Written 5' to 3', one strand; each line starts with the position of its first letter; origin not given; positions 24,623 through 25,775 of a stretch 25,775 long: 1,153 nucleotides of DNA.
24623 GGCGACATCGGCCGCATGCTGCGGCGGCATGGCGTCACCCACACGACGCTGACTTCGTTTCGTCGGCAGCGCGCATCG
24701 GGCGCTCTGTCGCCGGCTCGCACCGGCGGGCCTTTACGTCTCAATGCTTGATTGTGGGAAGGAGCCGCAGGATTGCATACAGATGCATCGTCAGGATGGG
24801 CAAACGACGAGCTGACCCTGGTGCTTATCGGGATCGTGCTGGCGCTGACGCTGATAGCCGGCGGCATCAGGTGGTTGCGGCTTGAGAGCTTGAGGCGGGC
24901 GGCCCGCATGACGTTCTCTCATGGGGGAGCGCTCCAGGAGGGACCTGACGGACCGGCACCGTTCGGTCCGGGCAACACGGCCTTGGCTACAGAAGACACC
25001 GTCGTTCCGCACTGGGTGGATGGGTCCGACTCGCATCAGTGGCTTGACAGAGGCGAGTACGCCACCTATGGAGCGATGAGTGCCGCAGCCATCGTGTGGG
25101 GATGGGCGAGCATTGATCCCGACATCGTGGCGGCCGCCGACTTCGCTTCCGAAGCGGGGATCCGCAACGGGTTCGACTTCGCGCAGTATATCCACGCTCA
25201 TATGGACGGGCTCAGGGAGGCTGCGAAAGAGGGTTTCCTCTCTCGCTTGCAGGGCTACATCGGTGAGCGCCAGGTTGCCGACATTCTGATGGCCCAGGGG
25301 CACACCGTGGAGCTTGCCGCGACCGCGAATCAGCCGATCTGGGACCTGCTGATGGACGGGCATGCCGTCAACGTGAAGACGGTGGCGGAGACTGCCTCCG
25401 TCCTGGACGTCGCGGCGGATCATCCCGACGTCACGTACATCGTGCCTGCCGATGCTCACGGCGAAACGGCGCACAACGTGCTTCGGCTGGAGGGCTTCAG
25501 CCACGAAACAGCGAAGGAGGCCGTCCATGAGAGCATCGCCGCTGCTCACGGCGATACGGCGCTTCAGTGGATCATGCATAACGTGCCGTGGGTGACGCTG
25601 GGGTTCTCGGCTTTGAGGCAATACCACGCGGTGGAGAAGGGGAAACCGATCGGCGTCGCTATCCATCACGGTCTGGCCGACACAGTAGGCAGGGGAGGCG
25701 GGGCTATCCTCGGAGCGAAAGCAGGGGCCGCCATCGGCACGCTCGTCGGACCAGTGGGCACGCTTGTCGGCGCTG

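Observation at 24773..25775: Membrane-anchored protein with a NERD/YraN-like nuclease-fold motif and a C-terminal glycine zipper (partial, runs off the window)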

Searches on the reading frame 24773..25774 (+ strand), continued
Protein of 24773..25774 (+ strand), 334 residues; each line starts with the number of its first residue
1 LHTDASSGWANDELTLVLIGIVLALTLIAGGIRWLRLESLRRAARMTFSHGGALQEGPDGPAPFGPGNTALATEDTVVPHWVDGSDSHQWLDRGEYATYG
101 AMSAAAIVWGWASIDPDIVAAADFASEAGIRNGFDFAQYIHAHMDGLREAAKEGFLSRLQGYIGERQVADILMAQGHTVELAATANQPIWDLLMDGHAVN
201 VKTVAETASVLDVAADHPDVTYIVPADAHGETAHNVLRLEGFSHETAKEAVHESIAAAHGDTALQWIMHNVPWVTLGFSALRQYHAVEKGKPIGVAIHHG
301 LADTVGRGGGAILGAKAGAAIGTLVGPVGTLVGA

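Call 80: search_protein_families(library=padloc, proteins=[L002:414-3866:+, L002:3871-4362:+, L002:4340-5560:+, L007:266-2242:+, L007:4098-6551:+, L007:6553-7518:+, L006:996-1925:+, L006:7491-8561:-, L001:2021-2575:+, L021:33-1112:+], max_evalue=0.001)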
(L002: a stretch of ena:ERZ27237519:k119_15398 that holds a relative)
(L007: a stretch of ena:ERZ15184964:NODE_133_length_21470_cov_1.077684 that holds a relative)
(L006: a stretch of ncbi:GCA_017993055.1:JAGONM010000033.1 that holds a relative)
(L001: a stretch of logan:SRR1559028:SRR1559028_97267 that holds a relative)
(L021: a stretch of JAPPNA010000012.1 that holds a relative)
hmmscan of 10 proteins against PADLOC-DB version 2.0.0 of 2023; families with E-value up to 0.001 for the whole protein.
L002:414-3866:+ (1150 aa): 5 families
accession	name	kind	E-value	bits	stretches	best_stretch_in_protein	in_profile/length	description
PDLC04723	PDC-M60A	-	2.1e-148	494.2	1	23-1139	48-1146/1161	-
PDLC04722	PDC-M60A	-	1.8e-126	421.5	1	72-1149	85-1162/1165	-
PDLC04720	PDC-M60A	-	3.5e-92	307.9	1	25-1144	62-1172/1188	-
PDLC04724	PDC-M60A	-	4.3e-60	201.9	2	582-1144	581-1145/1154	-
PDLC04721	PDC-M60A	-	3e-38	129.3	1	606-1142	344-878/891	-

L002:3871-4362:+ (163 aa): 2 families
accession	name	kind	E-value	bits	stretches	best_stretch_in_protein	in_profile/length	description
PDLC04725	PDC-M60B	-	3.4e-43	145.2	1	2-148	5-152/158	-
PDLC04726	PDC-M60C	-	3.3e-05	20.9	1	1-62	1-63/407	-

L002:4340-5560:+ (406 aa): 3 families
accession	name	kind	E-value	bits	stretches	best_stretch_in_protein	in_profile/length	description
PDLC04726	PDC-M60C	-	2.3e-122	406.8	1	2-405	1-401/407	-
PDLC00759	Effector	-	4.2e-14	49.9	1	140-395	230-491/506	PN-superfamily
PDLC04725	PDC-M60B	-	3.8e-10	37.8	1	3-134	5-150/158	-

L007:266-2242:+ (658 aa): 0 families

L007:4098-6551:+ (817 aa): 18 families
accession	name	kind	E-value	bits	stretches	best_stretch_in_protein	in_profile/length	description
PDLC00132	GajB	-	2.4e-18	64.1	1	158-458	7-299/625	UrvD helicase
PDLC00117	GajB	-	1.4e-16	58.1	2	157-457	17-301/604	UrvD helicase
PDLC03802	RTasHel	-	2.2e-15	54.5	1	158-402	9-234/675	DRT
PDLC00106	GajB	-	9.5e-13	45.5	1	360-461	205-291/577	UrvD helicase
PDLC00114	GajB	-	2e-12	44.5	1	157-476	10-316/635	UrvD helicase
PDLC00104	GajB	-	5.8e-12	43.1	1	155-187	3-35/574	UrvD helicase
PDLC00148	GajB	-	4.3e-11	40.4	1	329-458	110-242/369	UrvD helicase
PDLC00122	GajB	-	7.1e-11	39.7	1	358-467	160-256/502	UrvD helicase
PDLC00129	GajB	-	3.3e-10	37.2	1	361-523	227-369/594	UrvD helicase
PDLC00107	GajB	-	4.4e-10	36.8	2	532-602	481-557/587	UrvD helicase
PDLC00123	GajB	-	1.2e-09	35.3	1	351-463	167-264/540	UrvD helicase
PDLC00130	GajB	-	8.2e-08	28.9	1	360-406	205-250/589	UrvD helicase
PDLC00140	GajB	-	8.6e-08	29.8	1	358-458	132-235/365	UrvD helicase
PDLC01087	C3a187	-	2.1e-06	24.8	0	156-249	197-291/559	NERD+UvrD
PDLC00145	GajB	-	2.1e-06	24.7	1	360-401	206-247/572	UrvD helicase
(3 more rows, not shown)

L007:6553-7518:+ (321 aa): 0 families

L006:996-1925:+ (309 aa): 1 family
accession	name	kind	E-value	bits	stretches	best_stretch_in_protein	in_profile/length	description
PDLC03815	RTasDUF1848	-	3.5e-46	156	1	1-270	1-239/242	DRT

L006:7491-8561:- (356 aa): 9 families
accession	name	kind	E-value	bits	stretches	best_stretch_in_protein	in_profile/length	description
PDLC04824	PDC-S02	-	2.3e-46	156.4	1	222-352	177-306/308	-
PDLC04799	PDC-S02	-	1.8e-37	127.1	1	222-352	177-306/308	-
PDLC04810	PDC-S02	-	3.1e-06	24.7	1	268-335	246-315/355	-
PDLC04831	PDC-S02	-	1e-05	23.2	1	268-335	233-302/346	-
PDLC04803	PDC-S02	-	2.3e-05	22.2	1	268-335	160-229/269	-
PDLC04813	PDC-S02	-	2.6e-05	22.2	1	268-335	64-133/175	-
PDLC04916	PDC-S11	-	5.2e-05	20.5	1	267-308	56-96/358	-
PDLC04795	PDC-S02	-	0.00013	19.3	1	268-335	246-315/357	-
PDLC04807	PDC-S02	-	0.00055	17.2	1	268-334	241-309/351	-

L001:2021-2575:+ (184 aa): 0 families

L021:33-1112:+ (359 aa): 0 families

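Call 91: find_related_loci(query=A1, collection=viral_contigs, flank=6000)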
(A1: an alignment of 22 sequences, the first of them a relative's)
Query A1 (504 aa) in viral_contigs; peptide patterns used: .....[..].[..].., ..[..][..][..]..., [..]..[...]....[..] (x = any residue, [..] = any of these).
37 stretches matched a pattern, but none encodes a relative of the query by tblastn (E <= 1e-3).

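Call 92: find_related_loci(query=A1, collection=metagenome_contigs, flank=5000)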
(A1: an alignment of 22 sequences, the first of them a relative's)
Query A1 (504 aa) in metagenome_contigs; peptide patterns used: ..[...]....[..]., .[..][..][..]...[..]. (x = any residue, [..] = any of these).
135 stretches matched a pattern; 19 encode a relative of the query (tblastn E <= 1e-3); 19 distinct loci.
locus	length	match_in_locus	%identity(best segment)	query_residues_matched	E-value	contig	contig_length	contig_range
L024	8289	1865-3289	42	1-499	3e-117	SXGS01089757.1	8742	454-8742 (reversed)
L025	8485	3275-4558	40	85-499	9e-100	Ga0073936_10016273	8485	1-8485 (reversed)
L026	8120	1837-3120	40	85-499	9e-100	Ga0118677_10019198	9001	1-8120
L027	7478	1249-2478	44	92-497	2e-98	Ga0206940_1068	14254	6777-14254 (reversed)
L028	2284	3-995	48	174-499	1e-93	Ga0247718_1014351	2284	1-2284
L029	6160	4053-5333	41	84-500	3e-84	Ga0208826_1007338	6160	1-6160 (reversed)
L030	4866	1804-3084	41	84-500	2e-84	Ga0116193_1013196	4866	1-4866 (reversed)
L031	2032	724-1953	41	94-499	2e-87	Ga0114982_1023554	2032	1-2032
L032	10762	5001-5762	33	114-373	2e-25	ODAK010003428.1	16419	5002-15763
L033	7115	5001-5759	33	113-364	4e-23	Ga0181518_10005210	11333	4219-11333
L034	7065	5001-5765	32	113-366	1e-22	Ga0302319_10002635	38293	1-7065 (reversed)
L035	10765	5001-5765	32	113-366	1e-22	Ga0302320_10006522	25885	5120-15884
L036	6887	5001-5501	32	113-283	1e-21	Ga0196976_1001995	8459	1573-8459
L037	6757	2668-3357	27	100-332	2e-20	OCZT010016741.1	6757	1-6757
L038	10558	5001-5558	31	94-283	1e-16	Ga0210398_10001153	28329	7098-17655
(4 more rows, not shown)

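Call 95: search_protein_families(library=pfam, proteins=[L035:2-1150:+, L035:1147-1641:+, L035:1652-4600:+, L035:6448-9660:+, L024:155-1264:+, L024:3322-6006:+, L024:6017-7798:+, L027:2738-3925:+, L037:4379-6049:+, L025:2178-2984:+], max_evalue=0.001)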
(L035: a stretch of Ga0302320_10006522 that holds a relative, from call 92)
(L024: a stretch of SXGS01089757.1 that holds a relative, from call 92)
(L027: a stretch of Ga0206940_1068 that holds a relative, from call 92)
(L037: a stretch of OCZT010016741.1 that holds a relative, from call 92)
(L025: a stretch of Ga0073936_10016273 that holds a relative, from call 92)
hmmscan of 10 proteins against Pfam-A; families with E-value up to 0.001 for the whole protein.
L035:2-1150:+ (382 aa): 0 families

L035:1147-1641:+ (164 aa): 1 family
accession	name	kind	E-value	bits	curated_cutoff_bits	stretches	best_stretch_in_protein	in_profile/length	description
PF24728.1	DUF7680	-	2e-45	154.9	24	1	23-159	1-141/141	Domain of unknown function (DUF7680)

L035:1652-4600:+ (982 aa): 2 families
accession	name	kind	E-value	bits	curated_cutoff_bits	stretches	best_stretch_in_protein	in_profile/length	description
PF06634.17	DUF1156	-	2.1e-15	57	24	1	11-61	1-50/73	Protein of unknown function (DUF1156)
PF01555.25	N6_N4_Mtase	-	7.4e-06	26.5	26.7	1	540-645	1-63/221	DNA methylase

L035:6448-9660:+ (1070 aa): 5 families
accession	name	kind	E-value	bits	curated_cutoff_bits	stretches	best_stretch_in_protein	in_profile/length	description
PF00271.37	Helicase_C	-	2.5e-20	73.2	23.5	1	750-869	2-110/110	Helicase conserved C-terminal domain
PF00176.29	SNF2-rel_dom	-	1.3e-17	64.3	24.9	1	302-528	1-214/290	SNF2-related domain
PF04851.21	ResIII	-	7.1e-09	36.2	22.5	1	299-477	4-162/164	Type III restriction enzyme, res subunit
PF00270.35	DEAD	-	2.5e-06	27.8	26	1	301-478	2-161/167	DEAD/DEAH box helicase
PF13091.12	PLDc_2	-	3.1e-05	24.3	27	1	145-209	78-132/132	PLD-like domain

L024:155-1264:+ (369 aa): 1 family
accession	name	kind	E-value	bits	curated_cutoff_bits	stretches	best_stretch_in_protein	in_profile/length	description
PF00665.32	rve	-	1.8e-07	31.7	32.6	1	287-328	2-45/102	Integrase core domain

L024:3322-6006:+ (894 aa): 2 families
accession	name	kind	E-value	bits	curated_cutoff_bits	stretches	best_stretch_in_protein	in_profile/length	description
PF00350.29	Dynamin_N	-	3.5e-13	50.4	27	1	65-252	1-167/168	Dynamin family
PF01926.29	MMR_HSR1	-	1e-09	38.9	21.9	1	65-250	2-111/113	50S ribosome-binding GTPase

L024:6017-7798:+ (593 aa): 3 families
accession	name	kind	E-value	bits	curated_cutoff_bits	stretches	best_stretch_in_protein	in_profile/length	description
PF00350.29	Dynamin_N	-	2.2e-10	41.2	27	1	63-218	2-167/168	Dynamin family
PF01926.29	MMR_HSR1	-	1.2e-08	35.5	21.9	1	62-218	2-113/113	50S ribosome-binding GTPase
PF00009.33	GTP_EFTU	-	2.6e-08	34.1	26.5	1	62-239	6-150/188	Elongation factor Tu GTP binding domain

L027:2738-3925:+ (395 aa): 5 families
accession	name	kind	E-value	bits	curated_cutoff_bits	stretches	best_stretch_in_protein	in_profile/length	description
PF13304.12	AAA_21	-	4.2e-25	89.9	27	1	27-339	1-303/304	AAA domain, putative AbiEii toxin, Type IV TA system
PF13175.12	AAA_15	-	2.5e-15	57.4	32.1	2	6-45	3-43/374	AAA ATPase domain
PF02463.25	SMC_N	-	1.1e-13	51.6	40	1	6-340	2-203/220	RecF/RecN/SMC N terminal domain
PF11398.14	DUF2813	-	1.4e-08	34.9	21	1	6-43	3-40/372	Protein of unknown function (DUF2813)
PF13476.12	AAA_23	-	1.2e-06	29.8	27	1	8-125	1-114/201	AAA domain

L037:4379-6049:+ (556 aa): 0 families

L025:2178-2984:+ (268 aa): 1 family
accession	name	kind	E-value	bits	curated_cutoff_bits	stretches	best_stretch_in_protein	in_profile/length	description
PF14446.12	Prok-RING_1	-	6.9e-09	36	29.1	1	50-93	3-46/54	Prokaryotic RING finger family 1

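Call 98: find_encoding_contigs(protein=P0023, flank=10000, max_places=2)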
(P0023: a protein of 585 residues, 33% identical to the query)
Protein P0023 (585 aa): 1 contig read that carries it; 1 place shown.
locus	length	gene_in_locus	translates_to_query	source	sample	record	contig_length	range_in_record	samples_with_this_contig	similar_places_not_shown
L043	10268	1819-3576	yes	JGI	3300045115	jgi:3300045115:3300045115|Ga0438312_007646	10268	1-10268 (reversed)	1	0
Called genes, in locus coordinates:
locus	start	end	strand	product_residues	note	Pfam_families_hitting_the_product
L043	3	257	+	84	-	?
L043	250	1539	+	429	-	PF10117:McrBC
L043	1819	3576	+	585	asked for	-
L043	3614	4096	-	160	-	-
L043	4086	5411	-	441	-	PF00158:Sigma54_activat, PF14532:Sigma54_activ_2, PF07728:AAA_5 (weak), PF25601:AAA_lid_14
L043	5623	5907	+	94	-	-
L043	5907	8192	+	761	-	PF13439:Glyco_transf_4, PF13579:Glyco_trans_4_4, PF20706:GT4-conflict (weak), PF00534:Glycos_transf_1, PF13692:Glyco_trans_1_4, PF04055:Radical_SAM, PF13186:SPASM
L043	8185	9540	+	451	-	PF00300:His_Phos_1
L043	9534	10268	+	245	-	?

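Call 99: find_encoding_contigs(protein=P0016, flank=10000, max_places=2)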
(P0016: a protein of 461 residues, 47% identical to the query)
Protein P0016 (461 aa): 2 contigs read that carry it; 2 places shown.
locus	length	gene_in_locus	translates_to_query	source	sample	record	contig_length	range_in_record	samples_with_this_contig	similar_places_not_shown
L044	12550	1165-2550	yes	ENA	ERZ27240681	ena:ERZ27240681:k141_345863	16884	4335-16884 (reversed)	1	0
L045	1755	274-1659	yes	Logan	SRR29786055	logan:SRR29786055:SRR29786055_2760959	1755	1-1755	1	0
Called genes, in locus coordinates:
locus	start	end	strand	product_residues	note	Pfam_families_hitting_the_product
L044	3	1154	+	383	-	?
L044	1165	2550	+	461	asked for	PF13488:Gly-zipper_Omp (weak)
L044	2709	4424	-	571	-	PF01266:DAO (faint), PF01946:Thi4 (weak), PF13450:NAD_binding_8 (weak), PF21162:ETFQO_UQ-bd, PF05187:Fer4_ETF_QO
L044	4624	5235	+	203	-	PF06938:DUF1285_N, PF21028:DUF1285_C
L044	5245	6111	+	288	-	PF01177:Asp_Glu_race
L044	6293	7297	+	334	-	PF13271:DUF4062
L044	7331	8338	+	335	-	PF00762:Ferrochelatase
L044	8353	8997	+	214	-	PF00753:Lactamase_B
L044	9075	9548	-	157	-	-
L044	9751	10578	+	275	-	PF06080:DUF938 (weak), PF02390:Methyltransf_4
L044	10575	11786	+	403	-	PF01266:DAO (faint), PF03486:HI0933_like, PF07992:Pyr_redox_2, PF13450:NAD_binding_8 (weak), PF22780:HI0933_like_1st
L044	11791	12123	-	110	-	PF08888:HopJ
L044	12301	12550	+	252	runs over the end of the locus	PF00106:adh_short, PF08659:KR, PF13561:adh_short_C2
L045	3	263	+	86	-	?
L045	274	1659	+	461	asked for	PF13488:Gly-zipper_Omp (weak)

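Call 100: find_encoding_contigs(protein=P0021, flank=10000, max_places=2)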
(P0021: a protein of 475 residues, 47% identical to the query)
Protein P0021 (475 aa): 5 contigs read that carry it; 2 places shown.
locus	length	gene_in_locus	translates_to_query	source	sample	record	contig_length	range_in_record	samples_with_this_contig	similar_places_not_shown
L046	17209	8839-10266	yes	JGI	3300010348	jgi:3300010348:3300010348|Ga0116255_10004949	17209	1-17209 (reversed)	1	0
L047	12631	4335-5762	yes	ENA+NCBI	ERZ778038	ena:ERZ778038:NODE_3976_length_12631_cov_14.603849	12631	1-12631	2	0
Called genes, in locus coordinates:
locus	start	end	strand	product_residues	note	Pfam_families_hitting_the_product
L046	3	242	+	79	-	?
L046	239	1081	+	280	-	PF10040:CRISPR_Cas6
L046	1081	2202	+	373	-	PF09651:Cas_APE2256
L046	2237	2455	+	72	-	-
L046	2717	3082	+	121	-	-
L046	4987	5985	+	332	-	PF01867:Cas_Cas1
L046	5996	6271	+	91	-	PF09827:CRISPR_Cas2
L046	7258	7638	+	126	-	-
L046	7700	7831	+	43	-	-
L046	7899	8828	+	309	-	PF08902:DUF1848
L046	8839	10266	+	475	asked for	-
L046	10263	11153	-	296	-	-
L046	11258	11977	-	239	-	PF06956:RtcR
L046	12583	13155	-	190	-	-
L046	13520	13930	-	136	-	-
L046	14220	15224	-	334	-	-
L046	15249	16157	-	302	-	-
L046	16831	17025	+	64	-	-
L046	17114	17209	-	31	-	?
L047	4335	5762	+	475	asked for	-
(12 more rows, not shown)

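Call 101: find_encoding_contigs(protein=P0005, flank=10000, max_places=2)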
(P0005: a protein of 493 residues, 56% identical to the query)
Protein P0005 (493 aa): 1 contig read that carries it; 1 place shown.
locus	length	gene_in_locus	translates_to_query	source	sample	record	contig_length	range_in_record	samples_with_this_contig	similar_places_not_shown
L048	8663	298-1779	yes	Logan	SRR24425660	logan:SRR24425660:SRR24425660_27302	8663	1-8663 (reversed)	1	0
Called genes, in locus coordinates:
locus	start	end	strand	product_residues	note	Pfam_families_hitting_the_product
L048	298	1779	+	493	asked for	-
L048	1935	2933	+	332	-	PF01522:Polysacc_deac_1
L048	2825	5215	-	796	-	-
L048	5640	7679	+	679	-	PF05448:AXE1 (weak), PF01738:DLH (faint)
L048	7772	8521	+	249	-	PF00731:AIRC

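Call 104: find_homologous_proteins(query=L001:2021-2575:+)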
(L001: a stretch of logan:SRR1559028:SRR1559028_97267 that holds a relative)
Query L001:2021-2575:+ (184 aa): 3 proteins with E <= 0.001 among 211 candidates.
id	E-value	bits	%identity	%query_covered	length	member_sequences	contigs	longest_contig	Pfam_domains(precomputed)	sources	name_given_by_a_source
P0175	4.3e-119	413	100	100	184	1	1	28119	-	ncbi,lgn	-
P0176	2.1e-93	329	99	80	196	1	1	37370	-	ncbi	-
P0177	1.2e-14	73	39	75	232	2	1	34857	PF27257.1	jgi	jgi:hypothetical protein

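Call 105: find_encoding_contigs(protein=P0175, flank=10000, max_places=3)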
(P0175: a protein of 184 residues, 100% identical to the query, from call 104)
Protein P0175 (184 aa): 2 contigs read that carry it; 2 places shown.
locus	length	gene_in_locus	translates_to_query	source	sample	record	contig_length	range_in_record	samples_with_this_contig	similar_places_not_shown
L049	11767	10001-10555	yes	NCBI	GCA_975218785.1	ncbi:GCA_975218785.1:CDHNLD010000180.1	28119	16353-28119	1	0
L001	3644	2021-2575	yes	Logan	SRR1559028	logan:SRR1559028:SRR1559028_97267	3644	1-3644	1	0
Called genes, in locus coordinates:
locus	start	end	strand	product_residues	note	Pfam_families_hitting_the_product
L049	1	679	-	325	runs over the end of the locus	PF02423:OCD_Mu_crystall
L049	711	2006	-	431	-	PF03313:SDH_alpha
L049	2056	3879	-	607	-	-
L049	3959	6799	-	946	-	-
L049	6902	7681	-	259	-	PF01145:Band_7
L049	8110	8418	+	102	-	-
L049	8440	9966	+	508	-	PF21724:DUF6861 (weak), PF13488:Gly-zipper_Omp (weak)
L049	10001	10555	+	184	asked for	-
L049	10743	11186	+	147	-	-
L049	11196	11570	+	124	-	PF18480:DUF5615 (faint)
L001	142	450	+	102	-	-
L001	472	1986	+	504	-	PF13488:Gly-zipper_Omp (weak)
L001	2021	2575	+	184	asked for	-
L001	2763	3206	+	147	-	-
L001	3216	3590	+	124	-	-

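Call 106: find_encoding_contigs(protein=P0176, flank=10000, max_places=2)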
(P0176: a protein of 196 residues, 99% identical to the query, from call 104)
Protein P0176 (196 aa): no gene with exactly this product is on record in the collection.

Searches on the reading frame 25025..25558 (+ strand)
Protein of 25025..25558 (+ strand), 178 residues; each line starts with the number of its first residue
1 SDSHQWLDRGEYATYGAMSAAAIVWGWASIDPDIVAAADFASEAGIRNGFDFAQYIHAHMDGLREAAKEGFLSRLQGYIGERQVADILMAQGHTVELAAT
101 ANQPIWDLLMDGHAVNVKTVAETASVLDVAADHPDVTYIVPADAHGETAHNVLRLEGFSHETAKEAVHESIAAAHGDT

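Call 34: search_solved_structures(query=A3, max_evalue=10, show_alignments=3)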
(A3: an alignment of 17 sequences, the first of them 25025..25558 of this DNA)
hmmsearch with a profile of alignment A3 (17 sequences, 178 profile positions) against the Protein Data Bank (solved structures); distinct sequences matched with E-value up to 10: 1.
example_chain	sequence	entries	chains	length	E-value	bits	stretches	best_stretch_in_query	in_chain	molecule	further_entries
6v39_H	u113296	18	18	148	0.4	13.7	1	65-99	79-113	50S ribosomal protein L9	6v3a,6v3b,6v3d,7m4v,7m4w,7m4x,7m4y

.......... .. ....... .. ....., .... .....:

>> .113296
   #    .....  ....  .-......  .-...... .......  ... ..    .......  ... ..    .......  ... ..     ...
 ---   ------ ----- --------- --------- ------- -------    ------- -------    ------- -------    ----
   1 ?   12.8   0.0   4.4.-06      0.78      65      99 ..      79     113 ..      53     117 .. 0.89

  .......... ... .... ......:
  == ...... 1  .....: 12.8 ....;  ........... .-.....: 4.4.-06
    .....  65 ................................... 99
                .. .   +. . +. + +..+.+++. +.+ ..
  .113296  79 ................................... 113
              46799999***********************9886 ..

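Call 44: predict_structure(alignment_id=A3)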
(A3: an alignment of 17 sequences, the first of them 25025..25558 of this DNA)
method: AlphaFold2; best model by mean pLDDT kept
length: 178 residues; sequences in the alignment: 17
mean_pLDDT: 83.6   pTM: 0.74
mean pLDDT of the five models: 83.6, 82.3, 81.6, 79.9, 73.3
residues with pLDDT >= 90: 40; 70-90: 121; 50-70: 17; < 50: 0
segments of 3 or more residues with pLDDT < 50: none
pLDDT, mean of each block of 10 residues (from residue 1): 60 75 84 86 84 86 83 87 92 85 70 89 87 91 90 91 87 79
secondary structure, 60 per line:
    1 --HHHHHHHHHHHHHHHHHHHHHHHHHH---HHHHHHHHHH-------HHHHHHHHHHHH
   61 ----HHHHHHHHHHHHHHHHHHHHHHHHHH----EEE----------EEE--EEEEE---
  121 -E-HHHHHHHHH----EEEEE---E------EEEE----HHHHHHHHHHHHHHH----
elements in order: H3-28 H32-41 H49-60 H65-90 E95-97 E108-110 E113-117 H124-132 E137-141 E152-155 H160-174

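Call 75: find_homologous_proteins(query=A3, max_evalue=0.001)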
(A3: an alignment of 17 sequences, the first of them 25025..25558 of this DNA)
Query A3 (17 sequences) (178 aa, profile of the alignment): 8 proteins with E <= 0.001 among 4465 candidates.
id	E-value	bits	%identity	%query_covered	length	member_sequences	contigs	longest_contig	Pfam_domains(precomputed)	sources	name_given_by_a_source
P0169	5.3e-74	266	51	97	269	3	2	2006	-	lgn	-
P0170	4.1e-70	253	56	88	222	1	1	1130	-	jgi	jgi:hypothetical protein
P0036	2.9e-65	237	54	94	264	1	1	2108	-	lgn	-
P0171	2.5e-37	146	52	63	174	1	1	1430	PF17432.9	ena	-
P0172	5.8e-22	96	42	42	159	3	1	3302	-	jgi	jgi:hypothetical protein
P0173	1.7e-20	92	49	38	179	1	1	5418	-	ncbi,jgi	jgi:hypothetical protein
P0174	5.5e-20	90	35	69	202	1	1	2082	-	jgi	jgi:hypothetical protein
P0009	1.2e-19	89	84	39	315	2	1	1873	-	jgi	jgi:hypothetical protein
